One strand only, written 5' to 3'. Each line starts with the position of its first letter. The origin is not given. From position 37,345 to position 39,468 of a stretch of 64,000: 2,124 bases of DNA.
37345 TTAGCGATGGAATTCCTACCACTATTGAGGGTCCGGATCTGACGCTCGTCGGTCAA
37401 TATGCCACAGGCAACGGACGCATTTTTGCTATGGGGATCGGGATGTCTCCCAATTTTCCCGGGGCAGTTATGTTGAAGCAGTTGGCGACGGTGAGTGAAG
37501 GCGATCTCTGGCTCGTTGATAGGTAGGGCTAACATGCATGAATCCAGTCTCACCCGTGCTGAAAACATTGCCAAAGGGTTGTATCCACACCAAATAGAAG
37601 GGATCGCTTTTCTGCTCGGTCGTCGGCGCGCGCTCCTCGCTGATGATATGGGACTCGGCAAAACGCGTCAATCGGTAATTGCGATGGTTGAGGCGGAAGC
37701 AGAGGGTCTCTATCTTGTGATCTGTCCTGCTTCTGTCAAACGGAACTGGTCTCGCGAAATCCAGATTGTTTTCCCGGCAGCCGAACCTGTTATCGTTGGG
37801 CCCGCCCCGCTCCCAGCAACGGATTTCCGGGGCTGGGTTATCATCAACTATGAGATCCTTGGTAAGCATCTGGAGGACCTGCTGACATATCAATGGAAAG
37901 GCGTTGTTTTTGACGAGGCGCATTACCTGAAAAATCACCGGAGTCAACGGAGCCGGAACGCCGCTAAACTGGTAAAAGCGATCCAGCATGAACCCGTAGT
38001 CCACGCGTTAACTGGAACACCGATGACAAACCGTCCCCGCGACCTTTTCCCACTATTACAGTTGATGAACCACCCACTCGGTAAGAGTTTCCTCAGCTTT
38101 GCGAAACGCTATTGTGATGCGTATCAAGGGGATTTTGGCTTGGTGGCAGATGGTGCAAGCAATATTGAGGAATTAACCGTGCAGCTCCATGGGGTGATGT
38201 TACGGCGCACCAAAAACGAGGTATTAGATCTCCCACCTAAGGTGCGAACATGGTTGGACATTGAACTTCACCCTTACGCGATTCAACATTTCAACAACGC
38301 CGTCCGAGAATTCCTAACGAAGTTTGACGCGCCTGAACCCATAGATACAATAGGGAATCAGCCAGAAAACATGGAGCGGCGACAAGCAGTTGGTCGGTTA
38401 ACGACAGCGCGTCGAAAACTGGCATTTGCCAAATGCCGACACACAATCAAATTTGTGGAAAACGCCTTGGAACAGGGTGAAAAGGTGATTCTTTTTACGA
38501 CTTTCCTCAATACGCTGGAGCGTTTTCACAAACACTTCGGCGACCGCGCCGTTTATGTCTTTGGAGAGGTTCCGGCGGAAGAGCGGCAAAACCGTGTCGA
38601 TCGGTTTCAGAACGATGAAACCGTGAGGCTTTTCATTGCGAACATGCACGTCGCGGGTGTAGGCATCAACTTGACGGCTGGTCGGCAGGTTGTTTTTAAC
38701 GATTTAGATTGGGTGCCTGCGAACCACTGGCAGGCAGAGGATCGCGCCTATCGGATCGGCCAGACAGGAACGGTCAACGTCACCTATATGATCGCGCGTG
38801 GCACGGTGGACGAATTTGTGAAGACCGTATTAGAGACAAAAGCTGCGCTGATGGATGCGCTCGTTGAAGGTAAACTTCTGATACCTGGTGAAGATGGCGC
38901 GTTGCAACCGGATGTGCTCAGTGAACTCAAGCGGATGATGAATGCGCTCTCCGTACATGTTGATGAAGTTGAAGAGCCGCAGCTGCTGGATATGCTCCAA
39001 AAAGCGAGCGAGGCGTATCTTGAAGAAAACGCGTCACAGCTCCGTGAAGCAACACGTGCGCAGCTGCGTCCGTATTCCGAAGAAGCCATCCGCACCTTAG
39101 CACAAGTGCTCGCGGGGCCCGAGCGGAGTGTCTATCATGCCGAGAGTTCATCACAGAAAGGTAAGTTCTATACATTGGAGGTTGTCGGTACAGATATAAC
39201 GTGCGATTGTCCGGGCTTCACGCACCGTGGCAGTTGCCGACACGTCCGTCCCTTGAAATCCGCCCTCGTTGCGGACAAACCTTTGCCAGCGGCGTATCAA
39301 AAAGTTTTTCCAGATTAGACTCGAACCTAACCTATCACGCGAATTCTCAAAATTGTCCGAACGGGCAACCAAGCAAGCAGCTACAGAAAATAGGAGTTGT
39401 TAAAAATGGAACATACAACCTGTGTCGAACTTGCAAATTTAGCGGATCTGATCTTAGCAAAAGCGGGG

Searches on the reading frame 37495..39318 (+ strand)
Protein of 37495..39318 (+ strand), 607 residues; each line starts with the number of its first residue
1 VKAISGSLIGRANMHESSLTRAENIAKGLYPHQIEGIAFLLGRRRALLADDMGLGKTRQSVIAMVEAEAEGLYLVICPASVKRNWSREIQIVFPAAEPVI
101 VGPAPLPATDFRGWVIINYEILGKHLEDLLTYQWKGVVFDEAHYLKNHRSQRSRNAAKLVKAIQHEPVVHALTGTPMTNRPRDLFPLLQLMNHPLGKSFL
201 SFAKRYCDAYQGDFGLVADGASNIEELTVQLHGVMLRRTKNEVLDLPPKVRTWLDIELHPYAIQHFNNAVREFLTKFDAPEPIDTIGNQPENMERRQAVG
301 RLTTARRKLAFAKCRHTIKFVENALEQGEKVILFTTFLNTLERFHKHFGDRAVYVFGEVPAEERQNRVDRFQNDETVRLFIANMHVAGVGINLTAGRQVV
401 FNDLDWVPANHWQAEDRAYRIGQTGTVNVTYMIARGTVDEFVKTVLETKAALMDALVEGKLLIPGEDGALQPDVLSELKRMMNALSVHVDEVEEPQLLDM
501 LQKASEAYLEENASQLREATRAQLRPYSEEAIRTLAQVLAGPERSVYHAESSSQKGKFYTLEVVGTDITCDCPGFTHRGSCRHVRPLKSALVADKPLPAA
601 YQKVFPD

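Call 19: search_protein_families(library=ncbifam, proteins=[window:37495-39318:+], max_evalue=0.00001)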
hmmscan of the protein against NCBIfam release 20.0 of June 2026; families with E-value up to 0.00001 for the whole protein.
window:37495-39318:+ (607 aa): 8 families
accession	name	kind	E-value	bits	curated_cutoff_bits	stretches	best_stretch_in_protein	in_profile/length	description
NF058637.1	helic_SCO1167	equivalog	7.1e-55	186.5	1200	1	28-458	469-911/932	SCO1167/SCO6262 family helicase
NF053675.1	pilus_reg_Snf2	equivalog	5.5e-33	114.1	1100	2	325-460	874-1011/1029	pilus expression-regulating Snf2 family helicase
NF041790.1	anti-phage_ZorD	equivalog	1.1e-30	106.3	1500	2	115-431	707-1034/1035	type I Zorya anti-phage system protein ZorD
NF038318.1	DISARM_DrmD_b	equivalog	1.8e-17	62.8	950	1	28-209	29-223/868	DISARM system SNF2-like helicase DrmD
NF041062.1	DpdE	equivalog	8.2e-16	57.1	500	1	29-192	154-313/1048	protein DpdE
NF038317.1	DISARM_DrmD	equivalog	1.3e-15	56.8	610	1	312-562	485-750/1021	DISARM system SNF2-like helicase DrmD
NF042964.1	phospholipD_antiphage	equivalog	3.9e-13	48.7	1100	0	357-449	727-818/895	phospholipase D-like domain-containing anti-phage protein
NF003426.0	PRK04914.1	equivalog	8.9e-07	27.5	576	1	27-192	152-332/959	RNA polymerase-associated protein RapA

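Call 58: search_protein_families(library=padloc, proteins=[window:37495-39318:+], max_evalue=0.00001)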
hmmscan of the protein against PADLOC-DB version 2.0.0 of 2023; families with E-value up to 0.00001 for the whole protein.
window:37495-39318:+ (607 aa): 33 families (the best 25 are shown)
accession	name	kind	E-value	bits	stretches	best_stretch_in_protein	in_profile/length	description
PDLC00633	ZorD1|ZorD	-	8.6e-57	190.9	1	22-457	437-885/908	"SWI2/SNF2 helicase, Mrr-like nuclease"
PDLC00629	ZorD1|ZorD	-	5.3e-45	151.7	2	112-434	605-926/1012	"SWI2/SNF2 helicase, Mrr-like nuclease"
PDLC02845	DpdE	-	1e-44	150.7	1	45-465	864-1281/1293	DpdE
PDLC00631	ZorD1|ZorD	-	6.9e-44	147.9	2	115-454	556-907/1071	"SWI2/SNF2 helicase, Mrr-like nuclease"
PDLC00634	ZorD1|ZorD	-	1.6e-41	140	2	107-524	605-1034/1208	"SWI2/SNF2 helicase, Mrr-like nuclease"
PDLC02842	DpdE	-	5.8e-41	138.1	2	300-457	994-1151/1176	DpdE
PDLC02850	DpdE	-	6.3e-40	134.9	1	45-460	825-1245/1282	DpdE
PDLC00632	ZorD1|ZorD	-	1.3e-38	130.6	2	115-460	719-1083/1101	"SWI2/SNF2 helicase, Mrr-like nuclease"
PDLC02849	DpdE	-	2.1e-38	130.1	1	47-480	423-852/857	DpdE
PDLC02852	DpdE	-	3.1e-35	119.4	1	20-456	457-856/905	DpdE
PDLC02851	DpdE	-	1.6e-31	107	1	38-460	610-1038/1055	DpdE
PDLC02627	DrmD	-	2.1e-29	100.2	2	303-456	544-697/748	DrmD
PDLC00628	ZorD1|ZorD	-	4.1e-28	95.6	1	23-458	507-966/1171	"SWI2/SNF2 helicase, Mrr-like nuclease"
PDLC00627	ZorD1|ZorD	-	5.9e-27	92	2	361-458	889-990/1006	"SWI2/SNF2 helicase, Mrr-like nuclease"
PDLC02854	DpdE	-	4.7e-25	85.6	1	116-438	706-1039/1083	DpdE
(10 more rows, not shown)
